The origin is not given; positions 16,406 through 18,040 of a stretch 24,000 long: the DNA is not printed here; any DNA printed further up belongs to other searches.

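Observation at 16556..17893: Unassigned Zn-finger / PH-GRAM(GLUE)-like / steadiness-box-like protein inside the ESCRT cluster: candidate missing adaptor subunit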

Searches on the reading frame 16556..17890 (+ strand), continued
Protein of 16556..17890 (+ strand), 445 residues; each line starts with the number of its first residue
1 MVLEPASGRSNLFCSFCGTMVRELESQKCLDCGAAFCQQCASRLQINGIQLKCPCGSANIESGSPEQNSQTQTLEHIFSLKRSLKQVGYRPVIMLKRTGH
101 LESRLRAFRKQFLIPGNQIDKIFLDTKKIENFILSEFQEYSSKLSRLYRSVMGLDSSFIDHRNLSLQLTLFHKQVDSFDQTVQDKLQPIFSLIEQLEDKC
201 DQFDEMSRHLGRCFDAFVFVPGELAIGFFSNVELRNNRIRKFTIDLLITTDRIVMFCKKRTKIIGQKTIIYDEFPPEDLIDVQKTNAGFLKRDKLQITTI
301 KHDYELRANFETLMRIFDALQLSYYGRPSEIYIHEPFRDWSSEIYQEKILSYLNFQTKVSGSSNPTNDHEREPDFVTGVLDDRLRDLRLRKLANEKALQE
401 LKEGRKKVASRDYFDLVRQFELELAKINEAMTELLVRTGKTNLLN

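Call 28: list_cluster_members(proteins=[P0054, P0056, P0057, P0058, P0059, P0060, P0061, P0063, P0064, P0066])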
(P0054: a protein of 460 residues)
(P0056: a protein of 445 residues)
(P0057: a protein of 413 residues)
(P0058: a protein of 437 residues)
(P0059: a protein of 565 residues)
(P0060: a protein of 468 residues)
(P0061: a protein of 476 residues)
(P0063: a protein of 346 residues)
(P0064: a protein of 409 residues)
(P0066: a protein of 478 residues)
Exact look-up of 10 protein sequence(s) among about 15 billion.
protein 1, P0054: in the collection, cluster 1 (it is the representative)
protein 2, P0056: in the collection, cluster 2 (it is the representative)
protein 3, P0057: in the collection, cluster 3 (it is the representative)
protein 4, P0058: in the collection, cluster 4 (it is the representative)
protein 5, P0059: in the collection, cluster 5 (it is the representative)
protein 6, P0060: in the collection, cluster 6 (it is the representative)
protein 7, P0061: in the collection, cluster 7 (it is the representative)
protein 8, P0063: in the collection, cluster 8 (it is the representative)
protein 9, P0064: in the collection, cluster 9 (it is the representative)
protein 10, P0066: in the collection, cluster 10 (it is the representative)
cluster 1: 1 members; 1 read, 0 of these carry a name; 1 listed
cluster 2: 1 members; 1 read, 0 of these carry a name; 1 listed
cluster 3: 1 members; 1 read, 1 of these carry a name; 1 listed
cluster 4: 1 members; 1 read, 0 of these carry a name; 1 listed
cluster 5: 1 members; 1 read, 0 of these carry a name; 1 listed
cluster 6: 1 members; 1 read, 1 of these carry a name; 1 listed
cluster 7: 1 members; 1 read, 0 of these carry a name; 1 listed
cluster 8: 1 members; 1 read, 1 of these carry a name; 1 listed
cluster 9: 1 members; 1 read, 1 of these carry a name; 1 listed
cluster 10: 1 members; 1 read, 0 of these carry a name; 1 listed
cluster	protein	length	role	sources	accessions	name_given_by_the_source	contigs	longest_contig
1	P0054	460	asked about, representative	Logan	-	-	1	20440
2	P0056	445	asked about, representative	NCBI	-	-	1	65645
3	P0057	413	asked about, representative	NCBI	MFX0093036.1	MAG: hypothetical protein ACFFBD_14860 [Candidatus Hodarchaeota archaeon]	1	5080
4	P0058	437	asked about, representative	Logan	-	-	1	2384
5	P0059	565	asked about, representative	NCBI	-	-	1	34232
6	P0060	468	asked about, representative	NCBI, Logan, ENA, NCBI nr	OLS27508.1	MAG: hypothetical protein HeimC3_02860 [Candidatus Heimdallarchaeota archaeon LC_3]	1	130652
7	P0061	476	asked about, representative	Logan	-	-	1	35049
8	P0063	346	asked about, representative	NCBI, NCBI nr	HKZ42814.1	MAG TPA: hypothetical protein VJ044_17755, partial [Candidatus Hodarchaeales archaeon] | hypothetical protein [Candidatus Hodarchaeales archaeon]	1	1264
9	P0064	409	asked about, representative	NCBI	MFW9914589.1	MAG: hypothetical protein ACFFGZ_03170 [Candidatus Thorarchaeota archaeon]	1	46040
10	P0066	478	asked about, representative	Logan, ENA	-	-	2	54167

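Call 30: find_encoding_contigs(protein=P0060, flank=10000, max_places=2)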
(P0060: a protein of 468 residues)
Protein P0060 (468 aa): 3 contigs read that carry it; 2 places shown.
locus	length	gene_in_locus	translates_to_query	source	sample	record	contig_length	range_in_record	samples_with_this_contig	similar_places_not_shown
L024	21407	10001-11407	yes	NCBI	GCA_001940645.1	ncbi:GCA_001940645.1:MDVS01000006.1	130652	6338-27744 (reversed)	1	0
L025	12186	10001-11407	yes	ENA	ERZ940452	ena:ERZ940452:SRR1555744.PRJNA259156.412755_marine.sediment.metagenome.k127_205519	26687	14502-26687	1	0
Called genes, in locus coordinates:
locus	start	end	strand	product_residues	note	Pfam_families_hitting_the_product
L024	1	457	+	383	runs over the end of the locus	PF01571:GCV_T, PF08669:GCV_T_C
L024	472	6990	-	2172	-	-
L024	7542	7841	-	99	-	-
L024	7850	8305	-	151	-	PF01975:SurE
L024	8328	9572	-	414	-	PF06790:UPF0259 (weak), PF12773:DZR (weak)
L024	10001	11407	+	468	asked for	-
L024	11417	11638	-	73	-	-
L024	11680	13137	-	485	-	PF02878:PGM_PMM_I, PF02879:PGM_PMM_II, PF02880:PGM_PMM_III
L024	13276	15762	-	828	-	PF00009:GTP_EFTU, PF22042:EF-G_D2, PF03144:GTP_EFTU_D2, PF14492:EFG_III, PF03764:EFG_IV, PF00679:EFG_C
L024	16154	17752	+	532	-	PF00004:AAA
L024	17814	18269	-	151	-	PF03551:PadR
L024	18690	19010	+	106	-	PF01283:Ribosomal_S26e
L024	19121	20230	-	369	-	-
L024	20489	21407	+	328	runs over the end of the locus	PF00753:Lactamase_B, PF19583:ODP (faint)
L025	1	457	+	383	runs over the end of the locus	PF01571:GCV_T, PF08669:GCV_T_C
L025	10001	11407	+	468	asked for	-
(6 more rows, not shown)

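Call 31: find_encoding_contigs(protein=P0056, flank=10000, max_places=2)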
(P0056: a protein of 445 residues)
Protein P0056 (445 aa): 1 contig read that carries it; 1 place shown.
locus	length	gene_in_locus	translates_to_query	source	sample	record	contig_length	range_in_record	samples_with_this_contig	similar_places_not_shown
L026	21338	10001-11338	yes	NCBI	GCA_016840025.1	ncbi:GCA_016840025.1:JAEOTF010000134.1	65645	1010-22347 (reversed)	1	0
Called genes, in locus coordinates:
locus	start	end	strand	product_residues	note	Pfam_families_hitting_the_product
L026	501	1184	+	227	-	PF04157:EAP30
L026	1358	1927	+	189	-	PF03357:Snf7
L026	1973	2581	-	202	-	PF03357:Snf7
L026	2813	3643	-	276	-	-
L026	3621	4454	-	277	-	-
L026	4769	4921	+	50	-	PF04014:MazE_antitoxin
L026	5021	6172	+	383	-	PF04212:MIT (weak), PF07728:AAA_5 (faint), PF05496:RuvB_N (weak), PF00004:AAA, PF17862:AAA_lid_3, PF09336:Vps4_C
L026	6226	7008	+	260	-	PF05871:ESCRT-II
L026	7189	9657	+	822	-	PF00009:GTP_EFTU, PF22042:EF-G_D2 (weak), PF03144:GTP_EFTU_D2, PF14492:EFG_III, PF03764:EFG_IV, PF00679:EFG_C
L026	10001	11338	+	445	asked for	-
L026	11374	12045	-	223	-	PF03997:VPS28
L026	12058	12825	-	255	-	PF00179:UQ_con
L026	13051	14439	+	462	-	PF00753:Lactamase_B, PF23023:Anti-Pycsar_Apyc1 (weak), PF12706:Lactamase_B_2, PF10996:Beta-Casp, PF07521:RMMBL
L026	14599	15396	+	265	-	PF13240:Zn_Ribbon_1 (weak), PF04893:Yip1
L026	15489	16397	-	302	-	PF00899:ThiF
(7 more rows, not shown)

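Call 32: fold_search(model_id=the predicted structure, library=pdb)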
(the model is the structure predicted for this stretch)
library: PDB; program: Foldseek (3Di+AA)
matches with E <= 10: 552; with E <= 0.001: 56
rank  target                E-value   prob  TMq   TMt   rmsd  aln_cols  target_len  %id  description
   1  6nfa                  7.1e-06  1.00  0.24  0.26  18.0       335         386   11  Vav1 inhibited by an allosteric inhibitor: Vav1 inhibitors block GEF activity (released 2019-12-25)
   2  4yon_A                1.0e-05  1.00  0.20  0.25  18.6       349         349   11  P-Rex1:Rac1 complex (released 2015-07-01)
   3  1kzg_C                1.3e-05  1.00  0.19  0.24  19.4       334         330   11  DbsCdc42(Y889F) (released 2002-03-20)
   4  4mt6                  2.2e-05  1.00  0.21  0.23  20.6       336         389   10  Crystal structure of closed inactive collybistin (released 2014-08-13)
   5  1rj2_D                2.5e-05  1.00  0.26  0.33  18.6       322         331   12  Crystal structure of the DH/PH fragment of Dbs without bound GTPase (released 2004-06-29)
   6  2dfk_A                2.9e-05  1.00  0.27  0.31  19.2       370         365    9  Crystal structure of the CDC42-Collybistin II complex (released 2006-05-02)
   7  2dfk_C                3.1e-05  1.00  0.21  0.25  19.5       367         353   11  Crystal structure of the CDC42-Collybistin II complex (released 2006-05-02)
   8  3bji_B                3.2e-05  1.00  0.21  0.24  19.5       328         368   11  Structural Basis of Promiscuous Guanine Nucleotide Exchange by the T-Cell Essential Vav1 (released 2008-07-15)
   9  1nty                  3.4e-05  1.00  0.26  0.36  19.5       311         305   12  Crystal structure of the first DH/PH domain of Trio to 1.7 A (released 2004-06-29)
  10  5fi1_A                3.4e-05  1.00  0.22  0.26  17.7       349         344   11  Crystal Structure of the P-Rex1 DH/PH tandem in complex with Cdc42 (released 2016-04-20)
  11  3bji_A                4.9e-05  1.00  0.22  0.25  18.0       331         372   10  Structural Basis of Promiscuous Guanine Nucleotide Exchange by the T-Cell Essential Vav1 (released 2008-07-15)
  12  3ky9_A                5.4e-05  1.00  0.23  0.20  18.4       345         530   10  Autoinhibited Vav1 (released 2010-02-23)
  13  1lb1_A                5.7e-05  1.00  0.25  0.32  19.7       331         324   13  Crystal Structure of the Dbl and Pleckstrin homology domains of Dbs in complex with RhoA (released 2002-05-29)
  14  2pz1                  6.6e-05  1.00  0.20  0.21  19.9       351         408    9  Crystal Structure of Auto-inhibited Asef (released 2007-08-21)
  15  4gzu_B                7.3e-05  1.00  0.23  0.24  20.1       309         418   10  Crystal structure of the DH-PH-PH domain of FARP2 (released 2013-03-13)
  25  2cay_B                1.4e-04  1.00  0.20  0.58   4.3       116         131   13  Vps36 N-terminal PH domain (released 2006-04-07)
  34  2cay_A                2.3e-04  1.00  0.19  0.57   4.3       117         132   14  Vps36 N-terminal PH domain (released 2006-04-07)
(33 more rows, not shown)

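Call 38: search_protein_families(library=pfam, alignment_id=A2, max_evalue=5)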
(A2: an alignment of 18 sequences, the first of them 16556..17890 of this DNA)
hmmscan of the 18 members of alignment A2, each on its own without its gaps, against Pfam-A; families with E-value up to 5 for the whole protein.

A. member 1, window:16556-17890:+ (445 aa): 11 families
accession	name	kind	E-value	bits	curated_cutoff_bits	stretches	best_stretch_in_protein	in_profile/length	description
PF23246.1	CC_CDK5RAP2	-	0.0029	18.2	27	1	161-210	67-118/125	CDK5 regulatory subunit-associated protein 2-like, coiled coil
PF03107.22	C1_2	-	0.14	12.9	26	1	9-41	15-48/48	C1 domain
PF14803.11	Zn_ribbon_Nudix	-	0.21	12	25.6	0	36-45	2-11/34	Nudix N-terminal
PF22586.1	ANCHR-like_BBOX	-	0.46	11.1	27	1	13-42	1-26/39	ANCHR-like B-box zinc-binding domain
PF12773.13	DZR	-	0.48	11.1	27.3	1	10-34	11-32/45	Double zinc ribbon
PF13639.12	zf-RING_2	-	0.55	11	27.3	1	14-54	3-41/44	Ring finger domain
PF00130.28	C1_1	-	0.56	10.5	26.5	1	10-46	10-48/53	Phorbol esters/diacylglycerol binding domain (C1 domain)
PF21272.3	FYVE_CARP1-2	-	0.93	10.1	27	1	27-43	14-30/42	E3 ubiquitin-protein ligase CARP1/2, FYVE/PHD zinc finger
PF01363.27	FYVE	-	1.1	9.9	27.8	1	14-44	11-42/67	FYVE zinc finger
PF13240.11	Zn_Ribbon_1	-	1.2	9.4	25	1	13-35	1-22/23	zinc-ribbon domain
PF15227.12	zf-C3HC4_4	-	3.8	8.1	30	0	29-55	13-41/42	zinc finger of C3HC4-type, RING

B. families by the number of members that match (of 18 scanned): 74 families (the first 25 are shown)
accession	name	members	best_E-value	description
PF01363.27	FYVE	11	0.0032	FYVE zinc finger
PF22586.1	ANCHR-like_BBOX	10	0.014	ANCHR-like B-box zinc-binding domain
PF13639.12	zf-RING_2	9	0.0024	Ring finger domain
PF03107.22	C1_2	5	0.14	C1 domain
PF13240.11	Zn_Ribbon_1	4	0.0011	zinc-ribbon domain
PF25080.1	zf_RING-like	3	0.0049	RING zinc finger-like domain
PF12773.13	DZR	3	0.12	Double zinc ribbon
PF00130.28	C1_1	3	0.14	Phorbol esters/diacylglycerol binding domain (C1 domain)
PF21272.3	FYVE_CARP1-2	2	0.068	E3 ubiquitin-protein ligase CARP1/2, FYVE/PHD zinc finger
PF10046.14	BLOC1_2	2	0.071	Biogenesis of lysosome-related organelles complex-1 subunit 2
PF01155.25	HypA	2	0.071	Hydrogenase/urease nickel incorporation, metallochaperone, hypA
PF07889.17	DUF1664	2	0.073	Protein of unknown function (DUF1664)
PF13248.11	Zn_ribbon_3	2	0.11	zinc-ribbon domain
PF02318.22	FYVE_2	2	1.4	FYVE-type zinc finger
PF17082.10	Spc29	1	0.00017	Spindle Pole Component 29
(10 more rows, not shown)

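Call 40: find_homologous_proteins(query=A2, max_evalue=0.01)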
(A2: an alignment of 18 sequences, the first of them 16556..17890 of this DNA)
Query A2 (18 sequences) (445 aa, profile of the alignment): 56 proteins with E <= 0.01 among 8000 candidates.
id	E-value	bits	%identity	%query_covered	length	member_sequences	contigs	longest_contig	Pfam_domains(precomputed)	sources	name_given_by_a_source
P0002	2.0e-174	599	82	100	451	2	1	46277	-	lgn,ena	-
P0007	4.4e-174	598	77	98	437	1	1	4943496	-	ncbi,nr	ncbi:MAG: zinc ribbon domain-containing protein [Candidatus Heimdallarchaeota archaeon]|nr:MAG: zinc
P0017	4.7e-174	598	71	100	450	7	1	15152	-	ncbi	ncbi:MAG: hypothetical protein ACFE9L_10655 [Candidatus Hodarchaeota archaeon]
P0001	6.9e-173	594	92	100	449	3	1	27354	-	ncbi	-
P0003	5.4e-172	591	80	100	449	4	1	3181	-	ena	-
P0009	1.8e-171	589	77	98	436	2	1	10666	-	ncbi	ncbi:MAG: hypothetical protein ACFFFH_16050 [Candidatus Thorarchaeota archaeon]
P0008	2.9e-171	588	77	98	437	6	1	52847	-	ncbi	ncbi:MAG: hypothetical protein ACFFAE_00975 [Candidatus Hodarchaeota archaeon]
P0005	8.6e-171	587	77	98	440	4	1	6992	-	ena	-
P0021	1.4e-170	586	69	99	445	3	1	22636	-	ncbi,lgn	ncbi:MAG: hypothetical protein ACFFAU_08505 [Candidatus Hodarchaeota archaeon]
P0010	4.3e-169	581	77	99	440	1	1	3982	-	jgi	jgi:hypothetical protein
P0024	2.2e-166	572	69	99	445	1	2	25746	-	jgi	jgi:hypothetical protein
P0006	9.0e-166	570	76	100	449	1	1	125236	-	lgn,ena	-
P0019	1.4e-164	566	71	100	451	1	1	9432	-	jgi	jgi:hypothetical protein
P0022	2.0e-164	566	69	98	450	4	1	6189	-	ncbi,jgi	ncbi:MAG: hypothetical protein ACW97X_03105 [Candidatus Hodarchaeales archaeon]|jgi:hypothetical pro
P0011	3.9e-164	565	77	96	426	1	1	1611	-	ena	-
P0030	1.1e-163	563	61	100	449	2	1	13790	-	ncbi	ncbi:MAG: hypothetical protein ACTSW1_08145 [Candidatus Hodarchaeales archaeon]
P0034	1.8e-160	553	59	100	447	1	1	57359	-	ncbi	-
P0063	3.0e-86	308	21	55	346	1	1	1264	-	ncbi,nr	ncbi:MAG TPA: hypothetical protein VJ044_17755, partial [Candidatus Hodarchaeales archaeon]|nr:hypot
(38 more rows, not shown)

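Call 57: find_encoding_contigs(protein=P0061, flank=10000, max_places=1)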
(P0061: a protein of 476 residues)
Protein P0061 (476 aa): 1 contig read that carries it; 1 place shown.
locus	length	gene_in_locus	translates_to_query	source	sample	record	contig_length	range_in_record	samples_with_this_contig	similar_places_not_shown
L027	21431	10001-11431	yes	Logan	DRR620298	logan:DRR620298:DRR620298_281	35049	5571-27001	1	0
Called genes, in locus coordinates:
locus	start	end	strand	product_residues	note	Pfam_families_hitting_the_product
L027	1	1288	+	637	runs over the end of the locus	PF17214:KH_TffA, PF00753:Lactamase_B, PF16661:Lactamase_B_6 (weak), PF23023:Anti-Pycsar_Apyc1 (weak), PF12706:Lactamase_B_2 (weak), PF10996:Beta-Casp, PF07521:RMMBL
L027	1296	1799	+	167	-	PF01472:PUA, PF26292:PUA_elF2D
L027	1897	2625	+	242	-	PF00149:Metallophos, PF12850:Metallophos_2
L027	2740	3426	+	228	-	PF01026:TatD_DNase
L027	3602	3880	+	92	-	-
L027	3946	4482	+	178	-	-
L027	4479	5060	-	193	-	-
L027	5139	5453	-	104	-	-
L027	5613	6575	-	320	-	PF01022:HTH_5, PF12840:HTH_20 (faint), PF13412:HTH_24 (weak)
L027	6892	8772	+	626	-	PF13522:GATase_6, PF13537:GATase_7, PF01380:SIS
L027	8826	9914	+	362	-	PF25133:TYW2_N_2, PF02475:TRM5-TYW2_MTfase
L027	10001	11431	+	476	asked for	-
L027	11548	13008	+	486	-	PF02878:PGM_PMM_I, PF02879:PGM_PMM_II, PF02880:PGM_PMM_III, PF00408:PGM_PMM_IV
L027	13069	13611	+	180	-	PF00011:HSP20 (faint), PF17886:ArsA_HSP20 (weak)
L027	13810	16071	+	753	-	PF02359:CDC48_N, PF13207:AAA_17 (faint), PF07724:AAA_2 (faint), PF02933:CDC48_2, PF00004:AAA, PF17862:AAA_lid_3, PF00004:AAA, PF17862:AAA_lid_3 (weak), +20 more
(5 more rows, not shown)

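Call 58: find_encoding_contigs(protein=P0059, flank=10000, max_places=1)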
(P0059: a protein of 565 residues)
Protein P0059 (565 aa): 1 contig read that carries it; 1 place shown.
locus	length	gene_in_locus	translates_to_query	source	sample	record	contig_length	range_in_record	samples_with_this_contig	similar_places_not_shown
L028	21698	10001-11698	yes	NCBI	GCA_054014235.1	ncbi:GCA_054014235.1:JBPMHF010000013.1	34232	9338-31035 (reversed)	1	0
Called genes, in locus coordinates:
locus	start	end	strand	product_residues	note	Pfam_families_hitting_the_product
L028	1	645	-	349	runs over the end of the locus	PF02272:DHHA1 (weak)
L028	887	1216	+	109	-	-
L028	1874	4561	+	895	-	PF01411:tRNA-synt_2c, PF07973:tRNA_SAD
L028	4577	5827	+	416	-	-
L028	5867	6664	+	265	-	PF00009:GTP_EFTU (faint), PF03029:ATP_bind_1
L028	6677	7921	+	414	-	PF02005:TRM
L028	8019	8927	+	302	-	PF00179:UQ_con, PF08614:ATG16 (faint), PF28019:HmpF (weak)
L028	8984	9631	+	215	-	PF03997:VPS28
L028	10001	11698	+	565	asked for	-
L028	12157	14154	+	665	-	-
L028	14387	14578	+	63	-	-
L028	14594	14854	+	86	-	-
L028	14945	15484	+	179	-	-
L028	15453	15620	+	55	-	-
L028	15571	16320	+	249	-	-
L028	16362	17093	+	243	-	-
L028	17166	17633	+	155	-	PF14464:Prok-JAB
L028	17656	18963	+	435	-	PF00675:Peptidase_M16, PF05193:Peptidase_M16_C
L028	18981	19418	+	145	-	PF01886:DUF61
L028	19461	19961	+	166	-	PF01886:DUF61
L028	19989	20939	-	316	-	-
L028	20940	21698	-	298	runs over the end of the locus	-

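Call 59: find_encoding_contigs(protein=P0064, flank=10000, max_places=1)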
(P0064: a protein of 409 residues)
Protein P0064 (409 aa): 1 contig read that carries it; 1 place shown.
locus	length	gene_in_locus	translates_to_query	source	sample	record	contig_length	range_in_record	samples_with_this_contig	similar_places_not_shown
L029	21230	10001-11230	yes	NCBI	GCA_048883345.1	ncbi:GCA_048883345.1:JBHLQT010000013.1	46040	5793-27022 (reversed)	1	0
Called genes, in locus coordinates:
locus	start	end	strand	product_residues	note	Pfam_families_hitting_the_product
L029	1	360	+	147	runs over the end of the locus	PF03259:Robl_LC7 (weak)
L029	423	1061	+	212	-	-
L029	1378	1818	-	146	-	PF03551:PadR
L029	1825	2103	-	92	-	PF01283:Ribosomal_S26e, PF24443:DUF7562 (faint)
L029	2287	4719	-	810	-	PF00009:GTP_EFTU, PF22042:EF-G_D2 (weak), PF03144:GTP_EFTU_D2, PF14492:EFG_III, PF03764:EFG_IV, PF00679:EFG_C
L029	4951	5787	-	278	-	PF05871:ESCRT-II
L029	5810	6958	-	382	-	PF04212:MIT, PF05496:RuvB_N (weak), PF00004:AAA, PF07728:AAA_5 (faint), PF13173:AAA_14 (faint), PF17862:AAA_lid_3, PF09336:Vps4_C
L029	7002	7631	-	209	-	PF03357:Snf7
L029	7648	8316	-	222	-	PF03357:Snf7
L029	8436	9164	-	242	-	PF04157:EAP30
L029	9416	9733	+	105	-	-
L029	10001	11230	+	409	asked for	-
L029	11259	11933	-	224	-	PF03997:VPS28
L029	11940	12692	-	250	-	PF00179:UQ_con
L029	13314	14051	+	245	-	PF10571:UPF0547 (weak), PF04893:Yip1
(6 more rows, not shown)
